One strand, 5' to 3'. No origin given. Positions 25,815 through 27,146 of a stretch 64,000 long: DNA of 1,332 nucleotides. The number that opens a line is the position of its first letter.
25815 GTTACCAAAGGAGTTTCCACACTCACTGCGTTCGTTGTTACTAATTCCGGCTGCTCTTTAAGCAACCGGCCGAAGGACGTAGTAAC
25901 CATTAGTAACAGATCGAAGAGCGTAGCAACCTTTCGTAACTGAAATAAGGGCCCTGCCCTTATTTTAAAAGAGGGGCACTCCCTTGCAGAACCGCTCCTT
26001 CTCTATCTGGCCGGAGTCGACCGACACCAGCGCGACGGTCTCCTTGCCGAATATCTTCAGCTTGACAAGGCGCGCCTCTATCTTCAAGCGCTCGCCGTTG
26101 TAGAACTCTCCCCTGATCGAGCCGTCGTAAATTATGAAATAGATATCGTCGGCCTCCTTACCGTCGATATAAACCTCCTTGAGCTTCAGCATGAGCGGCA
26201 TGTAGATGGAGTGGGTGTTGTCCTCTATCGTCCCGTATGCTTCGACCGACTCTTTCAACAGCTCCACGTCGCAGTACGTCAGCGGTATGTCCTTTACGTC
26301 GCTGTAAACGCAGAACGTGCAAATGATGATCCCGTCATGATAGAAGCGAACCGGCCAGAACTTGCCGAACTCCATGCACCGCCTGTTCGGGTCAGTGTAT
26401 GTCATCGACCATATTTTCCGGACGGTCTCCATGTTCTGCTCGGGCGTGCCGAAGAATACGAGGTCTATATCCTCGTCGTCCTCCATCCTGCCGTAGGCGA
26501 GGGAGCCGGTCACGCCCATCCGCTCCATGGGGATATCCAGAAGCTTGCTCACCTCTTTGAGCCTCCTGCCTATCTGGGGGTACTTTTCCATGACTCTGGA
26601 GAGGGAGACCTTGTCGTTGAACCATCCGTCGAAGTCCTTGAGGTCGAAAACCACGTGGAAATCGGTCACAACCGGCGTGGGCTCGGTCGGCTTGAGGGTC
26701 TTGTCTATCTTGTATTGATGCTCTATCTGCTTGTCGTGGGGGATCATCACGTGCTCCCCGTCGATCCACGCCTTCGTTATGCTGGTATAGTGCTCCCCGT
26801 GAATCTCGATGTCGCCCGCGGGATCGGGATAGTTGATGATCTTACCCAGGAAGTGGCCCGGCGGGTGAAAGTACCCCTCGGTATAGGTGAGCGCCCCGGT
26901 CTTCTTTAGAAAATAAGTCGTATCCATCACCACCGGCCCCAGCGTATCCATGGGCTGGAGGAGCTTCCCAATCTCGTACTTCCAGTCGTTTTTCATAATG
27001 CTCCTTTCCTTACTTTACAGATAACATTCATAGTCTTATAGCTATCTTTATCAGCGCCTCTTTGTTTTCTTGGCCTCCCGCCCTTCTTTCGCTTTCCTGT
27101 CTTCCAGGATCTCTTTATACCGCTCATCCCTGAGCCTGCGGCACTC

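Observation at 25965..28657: Minus-strand cluster of two secreted single-HKD (PLD/Nuc-like) paralogs followed by a nucleotidyltransferase-fold protein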

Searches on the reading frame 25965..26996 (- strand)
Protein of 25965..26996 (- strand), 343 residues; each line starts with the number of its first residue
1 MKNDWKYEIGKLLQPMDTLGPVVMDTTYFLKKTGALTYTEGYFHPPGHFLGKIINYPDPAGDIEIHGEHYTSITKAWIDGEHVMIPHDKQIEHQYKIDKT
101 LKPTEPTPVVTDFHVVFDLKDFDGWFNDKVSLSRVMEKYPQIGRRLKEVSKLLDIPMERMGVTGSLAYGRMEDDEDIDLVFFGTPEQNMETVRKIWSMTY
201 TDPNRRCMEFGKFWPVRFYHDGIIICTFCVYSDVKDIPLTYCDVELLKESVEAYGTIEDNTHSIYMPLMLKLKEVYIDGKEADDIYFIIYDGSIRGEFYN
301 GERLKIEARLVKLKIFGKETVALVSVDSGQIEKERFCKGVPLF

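Call 3: search_protein_families(library=pfam, proteins=[window:25965-26996:-], max_evalue=0.1)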
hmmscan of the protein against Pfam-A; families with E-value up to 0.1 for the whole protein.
window:25965-26996:- (343 aa): 2 families
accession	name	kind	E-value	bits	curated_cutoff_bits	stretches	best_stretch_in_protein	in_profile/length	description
PF01909.29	NTP_transf_2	-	0.0077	17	21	1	148-190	7-49/93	Nucleotidyltransferase domain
PF18765.7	Polbeta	-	0.082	13.5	26.9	0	164-197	20-53/93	Polymerase beta, Nucleotidyltransferase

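Call 4: search_protein_families(library=ncbifam, proteins=[window:25965-26996:-], max_evalue=0.1)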
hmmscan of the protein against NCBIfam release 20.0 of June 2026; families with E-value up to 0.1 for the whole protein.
window:25965-26996:- (343 aa): 1 family
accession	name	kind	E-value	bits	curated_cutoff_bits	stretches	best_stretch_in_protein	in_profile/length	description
NF001265.0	PRK00227.1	equivalog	0.049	11.8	799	1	150-197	19-67/693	[protein-PII] uridylyltransferase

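Call 5: find_homologous_proteins(query=window:25965-26996:-, max_evalue=0.001)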
Query window:25965-26996:- (343 aa): 85 proteins with E <= 0.001 among 2490 candidates.
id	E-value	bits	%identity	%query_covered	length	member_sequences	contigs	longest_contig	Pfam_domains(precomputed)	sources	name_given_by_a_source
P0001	7.7e-235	797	99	100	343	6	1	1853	-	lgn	-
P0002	2.8e-199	680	82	100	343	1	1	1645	-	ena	-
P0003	3.0e-194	663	80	100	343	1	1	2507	-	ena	-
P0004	1.4e-187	641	77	100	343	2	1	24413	-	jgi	-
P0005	9.1e-182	622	75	100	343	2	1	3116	-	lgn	-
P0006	1.9e-176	605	73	100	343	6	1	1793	-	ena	-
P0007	4.7e-176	603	73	100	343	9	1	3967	-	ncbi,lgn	-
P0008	1.3e-175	602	73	100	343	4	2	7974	-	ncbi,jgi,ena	-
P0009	1.5e-175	602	73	100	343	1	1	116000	-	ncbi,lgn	-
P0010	9.0e-174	596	73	100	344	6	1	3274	-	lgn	-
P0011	1.1e-171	589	73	100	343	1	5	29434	-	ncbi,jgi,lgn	jgi:hypothetical protein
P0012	4.2e-170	584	75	97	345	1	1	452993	-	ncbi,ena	-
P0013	1.7e-143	496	62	100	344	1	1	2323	-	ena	-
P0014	2.3e-138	479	60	100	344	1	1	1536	-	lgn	-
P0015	3.2e-138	479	60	100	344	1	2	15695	-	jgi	jgi:predicted nucleotidyltransferase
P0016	2.9e-137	476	59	100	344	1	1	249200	-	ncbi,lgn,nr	ncbi:MAG: hypothetical protein PHN82_02125 [bacterium]|nr:hypothetical protein [bacterium]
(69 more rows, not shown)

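Call 6: search_solved_structures(query=window:25965-26996:-, max_evalue=10, show_alignments=2)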
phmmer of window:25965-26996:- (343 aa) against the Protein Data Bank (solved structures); distinct sequences matched with E-value up to 10: 0.

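Call 9: find_encoding_contigs(protein=P0012, flank=8000, max_places=2)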
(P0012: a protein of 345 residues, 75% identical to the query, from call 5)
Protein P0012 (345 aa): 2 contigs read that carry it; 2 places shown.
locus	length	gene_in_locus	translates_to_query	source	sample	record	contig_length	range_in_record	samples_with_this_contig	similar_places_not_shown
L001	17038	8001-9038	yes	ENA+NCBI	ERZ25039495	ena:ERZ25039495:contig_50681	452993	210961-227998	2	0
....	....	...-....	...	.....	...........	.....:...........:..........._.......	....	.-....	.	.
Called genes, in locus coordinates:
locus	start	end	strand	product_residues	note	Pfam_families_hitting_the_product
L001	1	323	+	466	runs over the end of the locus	PF00749:tRNA-synt_1c, PF19269:Anticodon_2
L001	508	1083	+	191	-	PF01066:CDP-OH_P_transf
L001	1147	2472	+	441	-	PF00005:ABC_tran (faint), PF00071:Ras (faint), PF01926:MMR_HSR1, PF02421:FeoB_N, PF00009:GTP_EFTU, PF01926:MMR_HSR1, PF02421:FeoB_N, PF14714:KH_dom-like, +5 more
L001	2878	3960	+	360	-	PF00962:A_deaminase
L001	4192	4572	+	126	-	PF01242:PTPS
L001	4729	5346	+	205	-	PF13483:Lactamase_B_3, PF12706:Lactamase_B_2, PF00753:Lactamase_B (faint)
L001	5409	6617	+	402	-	PF13646:HEAT_2, PF01602:Adaptin_N (faint), PF03130:HEAT_PBS (faint), PF13513:HEAT_EZ (faint), PF00514:Arm (faint), PF02985:HEAT (faint), PF12717:Cnd1 (faint), PF13646:HEAT_2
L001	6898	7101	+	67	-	PF00313:CSD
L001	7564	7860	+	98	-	-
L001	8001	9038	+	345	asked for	-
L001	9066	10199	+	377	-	-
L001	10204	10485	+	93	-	PF04355:BamE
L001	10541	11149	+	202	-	-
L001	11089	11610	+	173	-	PF01594:AI-2E_transport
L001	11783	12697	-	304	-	PF03446:NAD_binding_2, PF00393:6PGD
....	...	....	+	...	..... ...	-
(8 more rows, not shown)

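Call 10: find_encoding_contigs(protein=P0016, flank=8000, max_places=2)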
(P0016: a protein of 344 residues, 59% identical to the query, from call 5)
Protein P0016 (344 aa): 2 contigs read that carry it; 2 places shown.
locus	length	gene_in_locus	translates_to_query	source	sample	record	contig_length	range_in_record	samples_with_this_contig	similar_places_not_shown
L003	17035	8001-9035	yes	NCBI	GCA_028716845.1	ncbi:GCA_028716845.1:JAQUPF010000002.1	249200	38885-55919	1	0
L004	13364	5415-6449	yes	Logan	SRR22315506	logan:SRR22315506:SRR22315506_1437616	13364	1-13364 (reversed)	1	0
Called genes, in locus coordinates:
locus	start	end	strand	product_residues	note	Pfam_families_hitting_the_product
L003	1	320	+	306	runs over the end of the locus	PF02899:Phage_int_SAM_1, PF13495:Phage_int_SAM_4 (weak), PF00589:Phage_integrase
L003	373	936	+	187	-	PF00578:AhpC-TSA, PF08534:Redoxin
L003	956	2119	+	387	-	PF05226:CHASE2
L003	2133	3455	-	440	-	PF03951:Gln-synt_N, PF16952:Gln-synt_N_2, PF00120:Gln-synt_C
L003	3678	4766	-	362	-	-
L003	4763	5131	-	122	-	PF01242:PTPS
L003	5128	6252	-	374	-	PF04015:DUF362, PF13484:Fer4_16 (faint), PF12837:Fer4_6 (weak), PF13237:Fer4_10, PF00037:Fer4 (weak), PF12838:Fer4_7, PF13187:Fer4_9, PF12837:Fer4_6 (weak), +5 more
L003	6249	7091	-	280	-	-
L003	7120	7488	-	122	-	-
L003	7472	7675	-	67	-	-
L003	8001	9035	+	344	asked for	-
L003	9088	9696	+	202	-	PF00011:HSP20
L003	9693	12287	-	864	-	-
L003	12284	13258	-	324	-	PF03706:LPG_synthase_TM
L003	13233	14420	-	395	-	PF13439:Glyco_transf_4, PF13579:Glyco_trans_4_4, PF00534:Glycos_transf_1, PF13692:Glyco_trans_1_4, PF13524:Glyco_trans_1_2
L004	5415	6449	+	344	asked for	-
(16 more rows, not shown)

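Call 11: find_related_loci(query=A1, collection=genome_contigs, flank=8000)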
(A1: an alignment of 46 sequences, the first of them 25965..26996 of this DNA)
Query A1 (343 aa) in genome_contigs; peptide patterns used: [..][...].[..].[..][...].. (x = any residue, [..] = any of these).
66 stretches matched a pattern; 48 encode a relative of the query (tblastn E <= 1e-3); 48 distinct loci.
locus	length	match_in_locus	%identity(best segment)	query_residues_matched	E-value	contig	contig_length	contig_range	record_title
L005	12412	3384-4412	74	1-343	3e-178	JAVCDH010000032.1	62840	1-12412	MAG: Candidatus Euphemobacter frigidus isolate MAG_3300031227_11 Ga0307928_10000047, whole genome shotgun sequence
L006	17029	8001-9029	73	1-343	1e-177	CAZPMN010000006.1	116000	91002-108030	MAG TPA_asm: uncultured bacterium isolate binchicken_co405_158 genome assembly, contig: NODE_193_length_116000_cov_11.99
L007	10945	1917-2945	73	1-343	4e-176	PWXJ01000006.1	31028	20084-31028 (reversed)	MAG: PVC group bacterium isolate CSSed11_89 CS-Sed11-C1086, whole genome shotgun sequence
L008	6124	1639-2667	72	1-343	7e-177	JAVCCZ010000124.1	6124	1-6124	MAG: Candidatus Erginobacter occultus isolate MAG_3300035698_653 Ga0374944_466325, whole genome shotgun sequence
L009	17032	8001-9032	59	1-343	6e-141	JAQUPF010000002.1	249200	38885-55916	MAG: bacterium isolate STD1_218 NODE_83_length_249200_cov_6.331260_Sandtown_D1, whole genome shotgun sequence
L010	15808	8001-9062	58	1-343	8e-137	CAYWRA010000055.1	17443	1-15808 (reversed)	MAG TPA_asm: uncultured bacterium isolate binchicken_co261_19 genome assembly, contig: NODE_164_length_17443_cov_6.08661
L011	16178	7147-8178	57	1-343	8e-135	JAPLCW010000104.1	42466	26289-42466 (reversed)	MAG: Candidatus Auribacterota bacterium isolate LacPavin_0920_SED2_MAG_54_22 LacPavin_0920_SED2_scaffold_305766, whole g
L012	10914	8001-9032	57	1-343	7e-132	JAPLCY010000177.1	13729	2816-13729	MAG: Candidatus Auribacterota bacterium isolate LacPavin_0920_SED2_MAG_61_7 LacPavin_0920_SED2_scaffold_62981, whole gen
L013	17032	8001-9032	50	1-343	3e-113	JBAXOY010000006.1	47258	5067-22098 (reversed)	MAG: Chlamydiota bacterium isolate ELA517 MAG517_6, whole genome shotgun sequence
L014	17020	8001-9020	49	2-343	3e-112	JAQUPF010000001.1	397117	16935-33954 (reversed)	MAG: bacterium isolate STD1_218 NODE_34_length_397117_cov_5.975669_Sandtown_D1, whole genome shotgun sequence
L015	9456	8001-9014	48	2-341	1e-109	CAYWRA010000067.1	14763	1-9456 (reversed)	MAG TPA_asm: uncultured bacterium isolate binchicken_co261_19 genome assembly, contig: NODE_223_length_14763_cov_6.36306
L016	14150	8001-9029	47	1-343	2e-107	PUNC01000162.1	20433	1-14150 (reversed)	MAG: PVC group bacterium isolate B1Sed10_207 B1-Sed10-C2616, whole genome shotgun sequence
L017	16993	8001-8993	49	9-341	4e-105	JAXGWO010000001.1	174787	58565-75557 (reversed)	MAG: PVC group bacterium isolate AnMBR.bin469 bin469_1, whole genome shotgun sequence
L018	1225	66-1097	46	1-343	5e-113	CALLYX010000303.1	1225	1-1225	MAG TPA_asm: uncultured bacterium isolate ERR2113683_bin.0_CONCOCT_v1.1_MAG genome assembly, contig: ERZ1026792.52460, w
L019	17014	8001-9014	46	2-341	3e-103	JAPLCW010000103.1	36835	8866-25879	MAG: Candidatus Auribacterota bacterium isolate LacPavin_0920_SED2_MAG_54_22 LacPavin_0920_SED2_scaffold_569523, whole g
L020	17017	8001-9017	47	1-341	4e-103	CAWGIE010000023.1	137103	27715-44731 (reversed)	MAG: uncultured bacterium isolate MFD02416.bin.2.262 genome assembly, contig: contig_47319, whole genome shotgun sequenc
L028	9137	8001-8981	44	11-335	2e-89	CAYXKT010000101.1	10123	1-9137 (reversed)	MAG TPA_asm: uncultured bacterium isolate binchicken_co88_438 genome assembly, contig: NODE_11184_length_10123_cov_14.22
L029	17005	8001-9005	42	1-334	9e-88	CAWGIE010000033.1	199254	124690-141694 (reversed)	MAG: uncultured bacterium isolate MFD02416.bin.2.262 genome assembly, contig: contig_63088, whole genome shotgun sequenc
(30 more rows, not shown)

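Call 14: find_encoding_contigs(protein=P0004, flank=8000, max_places=2)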
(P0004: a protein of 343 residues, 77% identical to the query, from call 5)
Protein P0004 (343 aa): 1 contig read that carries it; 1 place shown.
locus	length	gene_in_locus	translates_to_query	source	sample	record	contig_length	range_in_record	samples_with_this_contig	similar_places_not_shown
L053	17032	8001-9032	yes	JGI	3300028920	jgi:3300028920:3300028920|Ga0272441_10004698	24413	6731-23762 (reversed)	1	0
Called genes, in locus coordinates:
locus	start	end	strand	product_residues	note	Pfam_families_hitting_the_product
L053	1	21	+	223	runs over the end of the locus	?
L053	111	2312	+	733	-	PF06739:SBBP (weak)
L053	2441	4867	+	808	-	PF03065:Glyco_hydro_57, PF12055:DUF3536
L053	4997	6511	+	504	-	PF02446:Glyco_hydro_77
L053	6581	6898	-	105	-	PF09394:Inhibitor_I42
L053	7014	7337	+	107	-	PF00313:CSD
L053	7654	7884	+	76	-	-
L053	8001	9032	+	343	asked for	-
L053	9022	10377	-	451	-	PF00860:Xan_ur_permease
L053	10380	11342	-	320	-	PF17200:sCache_2, PF17201:Cache_3-Cache_2 (faint), PF08269:dCache_2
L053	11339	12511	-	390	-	PF04966:OprB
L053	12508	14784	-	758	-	PF00989:PAS, PF08447:PAS_3, PF08448:PAS_4 (faint), PF13426:PAS_9, PF02518:HATPase_c, PF00072:Response_reg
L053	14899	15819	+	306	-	-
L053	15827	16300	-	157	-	-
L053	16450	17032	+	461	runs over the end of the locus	PF02550:AcetylCoA_hydro, PF13336:AcetylCoA_hyd_C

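Call 19: predict_structure(alignment_id=A1)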
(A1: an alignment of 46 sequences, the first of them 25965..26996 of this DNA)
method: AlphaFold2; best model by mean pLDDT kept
length: 343 residues; sequences in the alignment: 46
mean_pLDDT: 92.2   pTM: 0.89
mean pLDDT of the five models: 92.2, 91.8, 91.7, 91.3, 91.3
residues with pLDDT >= 90: 265; 70-90: 70; 50-70: 6; < 50: 2
segments of 3 or more residues with pLDDT < 50: none
pLDDT, mean of each block of 10 residues (from residue 1): 82 96 94 95 89 95 93 88 87 89 77 92 97 96 96 97 96 89 97 95 92 92 95 91 91 98 94 98 96 91 97 89 93 82 75
secondary structure, 60 per line:
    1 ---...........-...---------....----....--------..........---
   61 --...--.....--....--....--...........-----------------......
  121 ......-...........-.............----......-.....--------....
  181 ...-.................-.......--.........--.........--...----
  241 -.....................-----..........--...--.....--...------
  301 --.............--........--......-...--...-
elements in order: H4-12 E28-31 E36-39 E48-57 E63-65 E68-72 E75-78 E81-84 H87-97 E115-118 E122-126 H128-138 H140-152 E160-162 H164-168 E177-183 H185-201 E206-209 E212-220 E223-231 E242-262 E268-277 E280-282 E285-289 E303-315 E318-325 E331-333 E335-337 E340-342

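Call 23: fold_search(model_id=the predicted structure, library=pdb)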
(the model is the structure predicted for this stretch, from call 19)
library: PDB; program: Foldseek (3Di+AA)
matches with E <= 10: 966; with E <= 0.001: 0
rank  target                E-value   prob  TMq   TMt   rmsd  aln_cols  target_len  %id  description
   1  4dam_B                5.8e-03  0.97  0.18  0.44   5.7       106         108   10  Crystal structure of small single-stranded DNA-binding protein from Streptomyces coelicolor (released 2013-01-16)
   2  1l1o_B                6.2e-03  1.00  0.17  0.40   4.5        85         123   14  Structure of the human Replication Protein A (RPA) trimerization core (released 2002-06-05)
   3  4dam_F                6.2e-03  0.96  0.17  0.42   7.0       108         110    9  Crystal structure of small single-stranded DNA-binding protein from Streptomyces coelicolor (released 2013-01-16)
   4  6cqo_C                6.5e-03  1.00  0.20  0.62   4.5        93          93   14  Crystal Structure of mitochondrial single-stranded DNA binding proteins from S. cerevisiae (SeMet Labeled), Rim1 (Form (released 2018-05-30)
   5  4dam_K                6.9e-03  0.96  0.18  0.43   7.0       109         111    9  Crystal structure of small single-stranded DNA-binding protein from Streptomyces coelicolor (released 2013-01-16)
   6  7vum_B                7.4e-03  1.00  0.20  0.63   4.3        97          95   15  Crystal structure of SSB complexed with que (released 2022-03-09)
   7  6cqo_A                7.4e-03  0.98  0.18  0.52   5.3       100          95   15  Crystal Structure of mitochondrial single-stranded DNA binding proteins from S. cerevisiae (SeMet Labeled), Rim1 (Form (released 2018-05-30)
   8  6cqm_H                8.3e-03  0.99  0.17  0.57   4.9        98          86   15  Crystal Structure of mitochondrial single-stranded DNA binding proteins from S. cerevisiae, Rim1 (Form2) (released 2018-05-30)
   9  6cqm_G                9.4e-03  0.99  0.18  0.59   4.9        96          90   16  Crystal Structure of mitochondrial single-stranded DNA binding proteins from S. cerevisiae, Rim1 (Form2) (released 2018-05-30)
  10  6cqm_A                9.4e-03  0.97  0.16  0.49   5.9       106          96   14  Crystal Structure of mitochondrial single-stranded DNA binding proteins from S. cerevisiae, Rim1 (Form2) (released 2018-05-30)
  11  4l5t_C                1.0e-02  0.38  0.14  0.21  14.5       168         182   12  Crystal structure of the tetrameric p202 HIN2 (released 2013-07-31)
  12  6cqo_H                1.1e-02  0.94  0.16  0.48   5.2       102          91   18  Crystal Structure of mitochondrial single-stranded DNA binding proteins from S. cerevisiae (SeMet Labeled), Rim1 (Form (released 2018-05-30)
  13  6cqm_C                1.2e-02  0.99  0.19  0.58   4.5       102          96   13  Crystal Structure of mitochondrial single-stranded DNA binding proteins from S. cerevisiae, Rim1 (Form2) (released 2018-05-30)
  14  6cqo_G                1.3e-02  0.99  0.18  0.59   4.9        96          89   16  Crystal Structure of mitochondrial single-stranded DNA binding proteins from S. cerevisiae (SeMet Labeled), Rim1 (Form (released 2018-05-30)
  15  8k9w_A                1.4e-02  0.99  0.18  0.13   4.0        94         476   12  Crystal structure of plasmodium LysRS complexing with ASP3026 derived LysRS inhibitor 4 (ADKI4) (released 2024-06-26)
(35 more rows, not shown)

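Call 31: search_solved_structures(query=A1, max_evalue=10, show_alignments=3)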
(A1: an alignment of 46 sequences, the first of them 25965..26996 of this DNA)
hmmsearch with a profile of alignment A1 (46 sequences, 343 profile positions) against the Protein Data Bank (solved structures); distinct sequences matched with E-value up to 10: 1.
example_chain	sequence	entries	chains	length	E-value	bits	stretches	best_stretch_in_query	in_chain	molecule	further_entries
2rff_A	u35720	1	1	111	0.59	12.5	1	129-197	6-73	Putative nucleotidyltransferase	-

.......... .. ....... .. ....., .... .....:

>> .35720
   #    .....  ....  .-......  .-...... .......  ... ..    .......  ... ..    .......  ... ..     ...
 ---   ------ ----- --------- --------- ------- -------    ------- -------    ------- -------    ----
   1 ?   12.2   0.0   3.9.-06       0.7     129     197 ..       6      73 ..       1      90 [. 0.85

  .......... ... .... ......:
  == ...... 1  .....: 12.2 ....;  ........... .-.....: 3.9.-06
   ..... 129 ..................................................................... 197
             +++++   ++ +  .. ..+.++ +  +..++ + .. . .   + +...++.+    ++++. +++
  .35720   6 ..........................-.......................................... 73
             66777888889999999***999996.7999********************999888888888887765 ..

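Call 35: search_protein_families(library=padloc, proteins=[window:25965-26996:-], max_evalue=0.1)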
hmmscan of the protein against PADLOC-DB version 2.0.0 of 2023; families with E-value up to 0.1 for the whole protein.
window:25965-26996:- (343 aa): 0 families
